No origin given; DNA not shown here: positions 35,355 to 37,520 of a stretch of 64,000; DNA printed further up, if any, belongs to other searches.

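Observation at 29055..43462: Complete FATA-type (monoderm) conjugative T4SS with VirB2-like pilin and TcpC-like component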

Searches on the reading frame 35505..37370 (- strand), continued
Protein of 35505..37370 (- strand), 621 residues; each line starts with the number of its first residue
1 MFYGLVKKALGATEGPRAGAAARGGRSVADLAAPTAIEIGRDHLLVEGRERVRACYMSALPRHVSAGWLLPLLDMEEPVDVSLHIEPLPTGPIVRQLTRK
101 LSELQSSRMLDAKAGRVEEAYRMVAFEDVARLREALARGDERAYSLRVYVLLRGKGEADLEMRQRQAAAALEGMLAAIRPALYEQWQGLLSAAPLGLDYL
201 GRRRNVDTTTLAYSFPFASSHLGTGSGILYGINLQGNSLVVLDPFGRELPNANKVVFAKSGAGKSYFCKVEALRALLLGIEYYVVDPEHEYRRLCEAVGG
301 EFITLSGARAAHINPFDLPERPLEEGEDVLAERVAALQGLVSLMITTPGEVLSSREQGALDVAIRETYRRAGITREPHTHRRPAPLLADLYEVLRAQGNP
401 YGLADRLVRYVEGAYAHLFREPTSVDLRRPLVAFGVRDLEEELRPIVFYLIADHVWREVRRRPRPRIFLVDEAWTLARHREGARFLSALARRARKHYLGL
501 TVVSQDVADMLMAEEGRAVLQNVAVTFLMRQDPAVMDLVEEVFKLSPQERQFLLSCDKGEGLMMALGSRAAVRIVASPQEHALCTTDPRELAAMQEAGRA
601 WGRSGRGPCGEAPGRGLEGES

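Call 40: find_related_loci(query=A2, collection=genome_contigs, flank=10000)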
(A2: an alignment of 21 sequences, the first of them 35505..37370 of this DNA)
Query A2 (621 aa) in genome_contigs; peptide patterns used: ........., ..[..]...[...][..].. (x = any residue, [..] = any of these).
599 stretches matched a pattern (row limit reached: there are more); 597 encode a relative of the query (tblastn E <= 1e-3); the best 80 are kept; 80 distinct loci.
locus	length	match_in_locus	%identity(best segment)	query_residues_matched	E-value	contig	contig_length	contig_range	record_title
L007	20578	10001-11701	59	23-588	0e+0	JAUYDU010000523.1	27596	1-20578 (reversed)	MAG: Chloroflexota bacterium isolate C20_metabat.bin.54_sub C20_k141_285389, whole genome shotgun sequence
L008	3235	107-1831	59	24-596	0e+0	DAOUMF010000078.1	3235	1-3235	MAG TPA_asm: Dehalococcoidia bacterium isolate W31_80 k127_857339, whole genome shotgun sequence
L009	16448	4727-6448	58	22-596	0e+0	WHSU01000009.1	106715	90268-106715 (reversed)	MAG: Dehalococcoidia bacterium isolate Dino_bin15 k141_502159_length_106715_cov_20.8608, whole genome shotgun sequence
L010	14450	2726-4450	58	22-595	0e+0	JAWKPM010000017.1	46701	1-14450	MAG: Dehalococcoidia bacterium isolate BC2.88 BC2.88.fa-17, whole genome shotgun sequence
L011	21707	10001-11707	58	24-591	0e+0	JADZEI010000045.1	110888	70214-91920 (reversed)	MAG: Dehalococcoidia bacterium isolate SJ813 c_000000989694, whole genome shotgun sequence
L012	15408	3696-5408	59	22-593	0e+0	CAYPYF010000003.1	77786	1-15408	MAG TPA_asm: uncultured Dehalococcoidaceae bacterium isolate SRP344714_co2_30 genome assembly, contig: NODE_689_length_7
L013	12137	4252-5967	57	24-592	0e+0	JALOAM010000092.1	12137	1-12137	MAG: Dehalococcoidia bacterium isolate SO_2017_LW2 bin 160 scaffold_8832_c2_LW138R_2017, whole genome shotgun sequence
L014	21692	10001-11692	57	23-588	0e+0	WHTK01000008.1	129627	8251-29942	MAG: Dehalococcoidia bacterium isolate Dino_bin34 NODE_117_length_129627_cov_2.81288, whole genome shotgun sequence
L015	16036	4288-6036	57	20-592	0e+0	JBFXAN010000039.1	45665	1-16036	MAG: Dehalococcoidia bacterium isolate CA_2019_TPBS_23 NODE_4797_length_45665_cov_5.351069_TPBS, whole genome shotgun se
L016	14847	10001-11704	59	23-588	0e+0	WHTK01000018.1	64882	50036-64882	MAG: Dehalococcoidia bacterium isolate Dino_bin34 NODE_442_length_64882_cov_2.74598, whole genome shotgun sequence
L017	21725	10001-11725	57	23-596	0e+0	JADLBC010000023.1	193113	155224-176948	MAG: Dehalococcoidia bacterium isolate SJ148 c_000000298519, whole genome shotgun sequence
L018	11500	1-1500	60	94-591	0e+0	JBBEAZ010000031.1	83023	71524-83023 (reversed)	MAG: Dehalococcoidia bacterium isolate LejiaF_64_43 Lejia_F_466_length_83023_cov_25, whole genome shotgun sequence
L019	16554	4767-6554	52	15-607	0e+0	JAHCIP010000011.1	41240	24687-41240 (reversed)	MAG: Anaerolineae bacterium isolate TGS_CHL14 CHL14_11, whole genome shotgun sequence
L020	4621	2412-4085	55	34-591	1e-176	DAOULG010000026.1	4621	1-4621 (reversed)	MAG TPA_asm: Dehalococcoidia bacterium isolate S8_388 39322, whole genome shotgun sequence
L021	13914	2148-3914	51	13-598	2e-170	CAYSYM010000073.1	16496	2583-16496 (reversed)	MAG TPA_asm: uncultured Chloroflexota bacterium isolate SRP093762_co1_128 genome assembly, contig: NODE_2097_length_1649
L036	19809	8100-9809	40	23-597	3e-144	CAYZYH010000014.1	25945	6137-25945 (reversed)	MAG TPA_asm: uncultured Candidatus Saccharibacteria bacterium isolate SRP342105_co1_503 genome assembly, contig: NODE_24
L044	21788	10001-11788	38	18-603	1e-142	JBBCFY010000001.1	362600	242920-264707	MAG: Candidatus Saccharibacteria bacterium isolate bin.23 s10918.ctg010940l, whole genome shotgun sequence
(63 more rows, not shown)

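Call 47: search_solved_structures(query=A2, max_evalue=0.001)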
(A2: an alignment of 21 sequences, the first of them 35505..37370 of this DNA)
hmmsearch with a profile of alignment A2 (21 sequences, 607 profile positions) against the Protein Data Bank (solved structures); distinct sequences matched with E-value up to 0.001: 1.
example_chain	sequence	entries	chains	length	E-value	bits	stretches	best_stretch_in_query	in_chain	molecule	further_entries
4ag5_A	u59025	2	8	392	3.3e-59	204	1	222-589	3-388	TYPE IV SECRETORY PATHWAY VIRB4 COMPONENTS-LIKE PROTEIN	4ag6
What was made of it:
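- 35505..37370 (-): VirB4 ATPase (621 aa). PDB 4AG5 VirB4 at E 3.3e-59 (call 47).
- On MPF_FATA-type (monoderm) conjugative T4SS: The PDB 4AG5 match has E 3.3e-59 (call 47).
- Checked: The VirB4 profile matches PDB 4AG5 at E 3.3e-59 (call 47).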

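Call 53: search_protein_families(library=ncbifam, max_evalue=0.01, proteins=[window:35505-37370:-])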
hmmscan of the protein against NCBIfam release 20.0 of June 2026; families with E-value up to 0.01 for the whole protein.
window:35505-37370:- (621 aa): 7 families
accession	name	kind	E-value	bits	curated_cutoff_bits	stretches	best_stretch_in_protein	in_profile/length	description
NF045971.1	conju_CD1110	equivalog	1.8e-83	281.2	325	1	22-565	181-727/752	VirB4-like conjugal transfer ATPase, CD1110 family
TIGR02746.1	TraC-F-type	equivalog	1.4e-54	185.3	567.05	1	127-597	300-782/800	type IV secretion system protein TraC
NF045975.1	VirB4_plasma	equivalog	1.7e-46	158.4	590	1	37-566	304-874/894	Mbov_0397 family ICE element conjugal transfer ATPase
TIGR00929.1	VirB4_CagE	subfamily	3.2e-22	78.6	643.1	1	54-555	244-726/792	VirB4 family type IV secretion/conjugal transfer ATPase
TIGR03783.1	Bac_Flav_CT_G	subfamily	3.1e-06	25.3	261.55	1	410-557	607-761/829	TraG family conjugative transposon ATPase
NF010278.0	PRK13721.1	subfamily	3.3e-06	25.2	1177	1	237-317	463-542/874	type IV secretion system protein TraC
NF041017.1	DNA_import_CedB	equivalog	0.00079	18.2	700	1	440-530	445-537/590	DNA import protein CedB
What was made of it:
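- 35505..37370 (-): NCBIfam conju_CD1110 at 1.8e-83, 281 bits, below its 325-bit cut-off (call 53).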

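Call 62: get_annotated_region(hit=H5, flank=12000)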
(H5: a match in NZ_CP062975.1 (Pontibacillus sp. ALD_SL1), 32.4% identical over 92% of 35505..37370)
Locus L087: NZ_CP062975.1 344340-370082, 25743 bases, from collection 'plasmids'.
description: Pontibacillus sp. ALD_SL1 plasmid unnamed, complete sequence
organism: Pontibacillus sp. ALD_SL1 (NCBI taxid 2777185)
taxonomy: Bacteria; Bacillota; Bacilli; Bacillales; Bacillaceae; Pontibacillus; Pontibacillus sp. ALD SL1
host: -; source: mangrove mud; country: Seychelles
typing (MOB-suite, as given by PLSDB): non-mobilizable
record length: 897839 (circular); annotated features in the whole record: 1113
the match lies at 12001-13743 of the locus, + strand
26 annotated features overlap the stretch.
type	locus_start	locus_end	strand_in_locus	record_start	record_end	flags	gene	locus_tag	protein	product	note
CDS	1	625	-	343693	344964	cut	-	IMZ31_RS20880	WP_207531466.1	hypothetical protein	-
CDS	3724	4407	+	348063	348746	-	-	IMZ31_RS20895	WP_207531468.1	chemotaxis protein CheW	GO:0006935 - chemotaxis [Evidence IEA]; GO:0007165 - signal transduction [Evidence IEA]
CDS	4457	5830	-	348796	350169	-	-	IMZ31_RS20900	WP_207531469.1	hypothetical protein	-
CDS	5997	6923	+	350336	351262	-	-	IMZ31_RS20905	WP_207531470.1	hypothetical protein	-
CDS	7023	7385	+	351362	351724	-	-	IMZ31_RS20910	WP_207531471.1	hypothetical protein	-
CDS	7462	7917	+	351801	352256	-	-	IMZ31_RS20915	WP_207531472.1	Mbov_0395 family pilin-like conjugal transfer protein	-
CDS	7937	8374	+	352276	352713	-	-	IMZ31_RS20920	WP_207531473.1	hypothetical protein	-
CDS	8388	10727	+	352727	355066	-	-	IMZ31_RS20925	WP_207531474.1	hypothetical protein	-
CDS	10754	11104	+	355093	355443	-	-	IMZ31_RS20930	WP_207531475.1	hypothetical protein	-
CDS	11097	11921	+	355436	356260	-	-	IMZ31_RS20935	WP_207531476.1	hypothetical protein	-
CDS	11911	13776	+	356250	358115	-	-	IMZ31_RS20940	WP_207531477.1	VirB4-like conjugal transfer ATPase, CD1110 family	-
CDS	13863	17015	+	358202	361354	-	-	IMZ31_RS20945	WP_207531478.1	peptidoglycan DD-metalloendopeptidase family protein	-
CDS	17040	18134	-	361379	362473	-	-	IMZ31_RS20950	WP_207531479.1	hypothetical protein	-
CDS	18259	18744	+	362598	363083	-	-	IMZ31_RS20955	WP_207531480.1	hypothetical protein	-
CDS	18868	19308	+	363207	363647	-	-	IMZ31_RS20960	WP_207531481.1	YaaR family protein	-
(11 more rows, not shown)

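Call 63: get_annotated_region(hit=H2, flank=12000)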
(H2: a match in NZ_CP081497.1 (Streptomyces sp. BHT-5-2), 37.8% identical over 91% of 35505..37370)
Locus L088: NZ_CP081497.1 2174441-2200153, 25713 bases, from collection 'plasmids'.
description: Streptomyces sp. BHT-5-2 plasmid p1, complete sequence
organism: Streptomyces sp. BHT-5-2 (NCBI taxid 2866715)
taxonomy: Bacteria; Actinomycetota; Actinomycetes; Kitasatosporales; Streptomycetaceae; Streptomyces; Streptomyces sp. BHT-5-2
host: -; source: whole organism,plant soil; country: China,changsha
typing (MOB-suite, as given by PLSDB): non-mobilizable
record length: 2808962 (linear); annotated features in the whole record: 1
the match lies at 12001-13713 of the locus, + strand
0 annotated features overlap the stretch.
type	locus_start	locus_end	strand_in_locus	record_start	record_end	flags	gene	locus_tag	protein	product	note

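Call 64: get_annotated_region(hit=H8, flank=12000)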
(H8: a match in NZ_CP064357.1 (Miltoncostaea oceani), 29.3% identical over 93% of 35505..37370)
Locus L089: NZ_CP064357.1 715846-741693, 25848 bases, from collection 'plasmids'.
description: Miltoncostaea oceani strain SCSIO 61214 plasmid unnamed1, complete sequence
organism: Miltoncostaea oceani (NCBI taxid 2843216)
taxonomy: Bacteria; Actinomycetota; Thermoleophilia; Miltoncostaeales; Miltoncostaeaceae; Miltoncostaea; Miltoncostaea oceani
host: -; source: pure culture,marine sediment; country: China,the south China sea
typing (MOB-suite, as given by PLSDB): non-mobilizable
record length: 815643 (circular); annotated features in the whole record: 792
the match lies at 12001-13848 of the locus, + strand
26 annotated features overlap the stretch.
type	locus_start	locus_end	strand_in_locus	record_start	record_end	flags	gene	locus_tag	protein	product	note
CDS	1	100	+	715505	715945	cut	-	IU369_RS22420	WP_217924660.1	hypothetical protein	-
CDS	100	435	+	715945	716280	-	-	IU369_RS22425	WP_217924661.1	hypothetical protein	-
CDS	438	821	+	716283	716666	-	-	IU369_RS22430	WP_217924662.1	hypothetical protein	-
CDS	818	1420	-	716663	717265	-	-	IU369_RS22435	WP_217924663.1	hypothetical protein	-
CDS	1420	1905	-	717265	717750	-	-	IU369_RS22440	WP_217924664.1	hypothetical protein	-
CDS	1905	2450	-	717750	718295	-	-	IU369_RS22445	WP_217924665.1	hypothetical protein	-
CDS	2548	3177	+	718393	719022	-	-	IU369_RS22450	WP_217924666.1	hypothetical protein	-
CDS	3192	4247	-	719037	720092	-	-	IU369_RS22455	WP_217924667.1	hypothetical protein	-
CDS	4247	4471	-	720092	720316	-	-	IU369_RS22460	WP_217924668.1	hypothetical protein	-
CDS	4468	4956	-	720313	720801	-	-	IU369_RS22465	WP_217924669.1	hypothetical protein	-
CDS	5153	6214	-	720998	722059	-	recA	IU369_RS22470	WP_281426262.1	recombinase RecA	GO:0006310 - DNA recombination [Evidence IEA]; GO:0006281 - DNA repair [Evidence IEA]; GO:0009432 - SOS response ...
CDS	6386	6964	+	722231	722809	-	-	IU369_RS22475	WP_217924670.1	hypothetical protein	-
CDS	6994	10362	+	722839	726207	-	-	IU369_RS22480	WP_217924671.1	hypothetical protein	-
CDS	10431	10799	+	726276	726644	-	-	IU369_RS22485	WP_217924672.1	PrgI family protein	-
CDS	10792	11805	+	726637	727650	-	-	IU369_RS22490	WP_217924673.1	hypothetical protein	-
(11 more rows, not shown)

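Call 66: get_annotated_region(hit=H13, flank=12000)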
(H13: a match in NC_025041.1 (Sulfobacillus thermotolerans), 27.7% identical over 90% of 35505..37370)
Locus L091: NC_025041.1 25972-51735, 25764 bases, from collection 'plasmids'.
description: Sulfobacillus thermotolerans plasmid pL15, complete sequence
organism: Sulfobacillus thermotolerans (NCBI taxid 338644)
taxonomy: Bacteria; Bacillota; Clostridia; Eubacteriales; Clostridiales Family XVII. Incertae Sedis; Sulfobacillus; Sulfobacillus thermotolerans
host: -; source: -; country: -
typing (MOB-suite, as given by PLSDB): conjugative; relaxase MOBP; mating-pair formation MPF_T
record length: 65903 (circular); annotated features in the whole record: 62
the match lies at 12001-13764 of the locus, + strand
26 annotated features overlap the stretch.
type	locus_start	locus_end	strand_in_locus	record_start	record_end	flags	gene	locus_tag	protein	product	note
CDS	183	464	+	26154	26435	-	-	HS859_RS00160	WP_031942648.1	hypothetical protein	-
CDS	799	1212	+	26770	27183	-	-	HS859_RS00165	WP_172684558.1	hypothetical protein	-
CDS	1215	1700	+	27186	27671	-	-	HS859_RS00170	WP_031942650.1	hypothetical protein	-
CDS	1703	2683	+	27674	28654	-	-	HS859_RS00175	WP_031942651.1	relaxase MobL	-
CDS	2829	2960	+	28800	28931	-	-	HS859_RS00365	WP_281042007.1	hypothetical protein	-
CDS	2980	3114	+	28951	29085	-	-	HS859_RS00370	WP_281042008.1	hypothetical protein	-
CDS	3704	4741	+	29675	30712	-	-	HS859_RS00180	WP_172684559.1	type IV secretory system conjugative DNA transfer family protein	-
CDS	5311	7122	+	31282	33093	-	-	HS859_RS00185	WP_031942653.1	reverse transcriptase/maturase family protein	-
CDS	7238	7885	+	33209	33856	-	-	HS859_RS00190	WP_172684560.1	TraM recognition domain-containing protein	-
CDS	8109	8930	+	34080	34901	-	-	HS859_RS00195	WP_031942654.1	ArdC-like ssDNA-binding domain-containing protein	-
CDS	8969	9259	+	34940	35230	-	-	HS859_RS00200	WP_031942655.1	hypothetical protein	-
CDS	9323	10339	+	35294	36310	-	-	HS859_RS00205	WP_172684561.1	conjugal transfer protein TrbL family protein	-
CDS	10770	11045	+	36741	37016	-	-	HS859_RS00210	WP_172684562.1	hypothetical protein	-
CDS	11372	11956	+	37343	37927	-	-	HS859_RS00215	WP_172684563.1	hypothetical protein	-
CDS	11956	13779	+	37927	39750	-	-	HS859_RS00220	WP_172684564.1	conjugal transfer protein TraC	-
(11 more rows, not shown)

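Call 93: search_protein_families(library=pfam, max_evalue=0.01, proteins=[L007:8568-8816:+, L011:4924-5169:+, L019:3403-3657:+, L005:7373-8038:+, L088:8496-9002:+, L087:7462-7917:+, L044:1203-1601:-, L036:2359-2742:-])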
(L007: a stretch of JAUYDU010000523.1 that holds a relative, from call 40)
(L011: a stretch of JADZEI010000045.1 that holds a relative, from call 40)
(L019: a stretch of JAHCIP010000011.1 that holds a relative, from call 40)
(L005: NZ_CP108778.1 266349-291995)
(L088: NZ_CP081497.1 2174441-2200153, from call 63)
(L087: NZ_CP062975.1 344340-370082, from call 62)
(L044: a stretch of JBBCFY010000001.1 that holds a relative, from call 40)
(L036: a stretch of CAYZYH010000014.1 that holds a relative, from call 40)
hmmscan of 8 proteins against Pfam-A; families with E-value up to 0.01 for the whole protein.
L007:8568-8816:+ (83 aa): 1 family
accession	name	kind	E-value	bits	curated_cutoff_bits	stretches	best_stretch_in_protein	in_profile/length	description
PF18895.5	T4SS_pilin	-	4.7e-11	43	26.6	1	8-77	3-71/71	Type IV secretion system pilin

L011:4924-5169:+ (82 aa): 1 family
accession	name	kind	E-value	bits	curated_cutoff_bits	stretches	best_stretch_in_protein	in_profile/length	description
PF18895.5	T4SS_pilin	-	9.4e-14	51.7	26.6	1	6-75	3-71/71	Type IV secretion system pilin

L019:3403-3657:+ (85 aa): 2 families
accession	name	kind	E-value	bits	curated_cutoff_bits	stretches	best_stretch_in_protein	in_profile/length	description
PF18895.5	T4SS_pilin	-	1.3e-10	41.6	26.6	1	9-77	2-69/71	Type IV secretion system pilin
PF04956.18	TrbC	-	0.001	19.7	27.9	1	10-79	35-98/98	TrbC/VIRB2 pilin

L005:7373-8038:+ (222 aa): 2 families
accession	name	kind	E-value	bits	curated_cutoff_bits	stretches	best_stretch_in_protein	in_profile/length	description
PF18895.5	T4SS_pilin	-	5.4e-20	71.7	26.6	1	114-181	3-69/71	Type IV secretion system pilin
PF04956.18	TrbC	-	7.1e-05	23.4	27.9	1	93-181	11-96/98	TrbC/VIRB2 pilin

L088:8496-9002:+ (169 aa): 1 family
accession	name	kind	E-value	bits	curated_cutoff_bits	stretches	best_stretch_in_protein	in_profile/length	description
PF18895.5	T4SS_pilin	-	1.2e-19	70.6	26.6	1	87-157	2-71/71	Type IV secretion system pilin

L087:7462-7917:+ (151 aa): 2 families
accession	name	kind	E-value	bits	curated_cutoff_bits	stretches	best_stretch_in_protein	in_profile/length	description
PF18895.5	T4SS_pilin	-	2e-12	47.4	26.6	1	75-144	3-71/71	Type IV secretion system pilin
PF04290.18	DctQ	-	2e-05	24.9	28.3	1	71-142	51-122/132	Tripartite ATP-independent periplasmic transporters, DctQ component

L044:1203-1601:- (133 aa): 2 families
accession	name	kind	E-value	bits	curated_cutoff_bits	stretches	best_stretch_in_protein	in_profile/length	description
PF18895.5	T4SS_pilin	-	1.3e-09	38.5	26.6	1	66-128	10-71/71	Type IV secretion system pilin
PF04956.18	TrbC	-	0.00091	19.8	27.9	1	59-127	35-97/98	TrbC/VIRB2 pilin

L036:2359-2742:- (128 aa): 7 families
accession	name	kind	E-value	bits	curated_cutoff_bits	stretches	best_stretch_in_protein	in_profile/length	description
PF18895.5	T4SS_pilin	-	1.1e-10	41.9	26.6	1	58-123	7-71/71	Type IV secretion system pilin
PF19607.4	DUF6112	-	5.6e-06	26.5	25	1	52-124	9-82/88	Family of unknown function (DUF6112)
PF04956.18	TrbC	-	1.6e-05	25.5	27.9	1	10-122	5-97/98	TrbC/VIRB2 pilin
PF04290.18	DctQ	-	0.0023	18.3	28.3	1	56-126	57-129/132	Tripartite ATP-independent periplasmic transporters, DctQ component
PF13273.12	DUF4064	-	0.0057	17.3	32.1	0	25-113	19-96/102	Protein of unknown function (DUF4064)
PF04306.18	DUF456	-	0.0083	16.8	29.4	1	67-127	28-88/139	Protein of unknown function (DUF456)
PF02322.20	Cyt_bd_oxida_II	-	0.0084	15.9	35.6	1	10-120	108-208/302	Cytochrome bd terminal oxidase subunit II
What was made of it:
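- Closest known: VirB2/TrbC conjugative pilins, including the head-to-tail cyclised T-pilin and RP4 TrbC. Same: Relatives give sub-threshold TrbC/VirB2 hits (call 93).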
